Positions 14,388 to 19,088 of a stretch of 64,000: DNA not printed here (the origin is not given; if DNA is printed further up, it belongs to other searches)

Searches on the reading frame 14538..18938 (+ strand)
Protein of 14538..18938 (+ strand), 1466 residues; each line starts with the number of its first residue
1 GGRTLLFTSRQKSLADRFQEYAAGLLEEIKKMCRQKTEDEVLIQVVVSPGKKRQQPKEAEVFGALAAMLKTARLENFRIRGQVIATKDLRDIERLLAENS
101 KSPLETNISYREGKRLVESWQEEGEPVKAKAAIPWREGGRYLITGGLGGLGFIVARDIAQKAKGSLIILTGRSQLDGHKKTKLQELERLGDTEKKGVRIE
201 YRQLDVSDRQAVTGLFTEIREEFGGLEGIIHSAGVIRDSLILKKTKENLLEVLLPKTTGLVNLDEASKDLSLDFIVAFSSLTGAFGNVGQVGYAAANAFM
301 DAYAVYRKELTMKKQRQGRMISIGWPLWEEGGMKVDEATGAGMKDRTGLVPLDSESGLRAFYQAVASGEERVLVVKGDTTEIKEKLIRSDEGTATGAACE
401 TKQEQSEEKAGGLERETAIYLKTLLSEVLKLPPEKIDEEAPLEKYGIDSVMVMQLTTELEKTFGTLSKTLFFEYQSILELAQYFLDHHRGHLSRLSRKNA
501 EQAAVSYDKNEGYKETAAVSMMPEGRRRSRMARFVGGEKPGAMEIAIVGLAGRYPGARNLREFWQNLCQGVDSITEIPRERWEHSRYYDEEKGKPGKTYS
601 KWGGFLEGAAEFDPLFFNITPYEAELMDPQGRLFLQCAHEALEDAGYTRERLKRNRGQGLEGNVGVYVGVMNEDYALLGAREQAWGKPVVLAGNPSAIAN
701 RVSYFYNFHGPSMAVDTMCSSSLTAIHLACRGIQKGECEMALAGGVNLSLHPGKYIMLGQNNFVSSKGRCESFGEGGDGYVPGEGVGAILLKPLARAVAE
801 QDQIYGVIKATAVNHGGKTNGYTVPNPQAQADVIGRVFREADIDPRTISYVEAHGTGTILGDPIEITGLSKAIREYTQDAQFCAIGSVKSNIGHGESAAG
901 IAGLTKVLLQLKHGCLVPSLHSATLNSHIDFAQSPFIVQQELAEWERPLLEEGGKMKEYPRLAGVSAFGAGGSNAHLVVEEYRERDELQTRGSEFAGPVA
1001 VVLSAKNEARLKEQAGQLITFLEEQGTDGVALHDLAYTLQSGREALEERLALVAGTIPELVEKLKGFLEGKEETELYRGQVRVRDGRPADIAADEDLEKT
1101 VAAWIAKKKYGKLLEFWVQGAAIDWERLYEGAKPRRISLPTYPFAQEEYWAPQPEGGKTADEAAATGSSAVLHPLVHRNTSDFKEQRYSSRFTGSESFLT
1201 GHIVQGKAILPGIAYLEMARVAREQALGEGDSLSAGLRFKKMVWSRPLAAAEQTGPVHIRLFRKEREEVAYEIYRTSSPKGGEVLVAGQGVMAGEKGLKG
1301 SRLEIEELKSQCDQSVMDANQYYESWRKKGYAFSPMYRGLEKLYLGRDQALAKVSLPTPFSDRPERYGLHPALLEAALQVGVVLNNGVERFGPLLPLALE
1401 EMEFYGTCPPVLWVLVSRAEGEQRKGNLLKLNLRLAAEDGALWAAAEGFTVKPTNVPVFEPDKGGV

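Call 13: search_protein_families(library=pfam, proteins=[window:14538-18938:+], max_evalue=0.0001)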
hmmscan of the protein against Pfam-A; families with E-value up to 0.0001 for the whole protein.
window:14538-18938:+ (1466 aa): 13 families
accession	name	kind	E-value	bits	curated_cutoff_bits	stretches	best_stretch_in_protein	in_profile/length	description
PF00109.32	ketoacyl-synt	-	3e-90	302.7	20.8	1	544-796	3-251/252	Beta-ketoacyl synthase, N-terminal domain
PF08659.16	KR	-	2.9e-48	164.6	22.6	1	139-330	1-180/180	KR domain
PF02801.28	Ketoacyl-synt_C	-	1.5e-41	141.5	20.8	1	805-921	1-117/119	Beta-ketoacyl synthase, C-terminal domain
PF14765.12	PS-DH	-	2.9e-23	82.7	23.7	1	1307-1454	8-159/166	Polyketide synthase dehydratase N-terminal domain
PF21089.3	PKS_DH_N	-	8.9e-23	80.6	27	1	1173-1275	1-102/103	Polyketide synthase dehydratase domain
PF22336.2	RhiE-like_linker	-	1.9e-20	73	27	1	1002-1071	1-67/67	RhiE-like, KS-MAT linker domain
PF00550.31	PP-binding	-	5.5e-16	59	20.8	1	420-483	2-66/67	Phosphopantetheine attachment site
PF22621.2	CurL-like_PKS_C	-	2.7e-15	56.5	27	1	1002-1064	4-64/64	CurL-like, PKS C-terminal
PF00106.31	adh_short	-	9.3e-12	45.3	26.6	1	142-303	4-159/195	short chain dehydrogenase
PF13561.12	adh_short_C2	-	7e-08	32.8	27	1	150-298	8-148/236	Enoyl-(Acyl carrier protein) reductase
PF16197.11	KAsynt_C_assoc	-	2.7e-07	31.4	33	1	926-1021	2-83/111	Ketoacyl-synthetase C-terminal extension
PF00108.29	Thiolase_N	-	1.4e-06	28.3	26.4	1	709-746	75-112/260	Thiolase, N-terminal domain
PF23297.2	ACP_SdgA_C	-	7.2e-05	23.2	27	0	425-465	19-59/95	Highly reducing polyketide synthase sdgA, C-terminal ACP domain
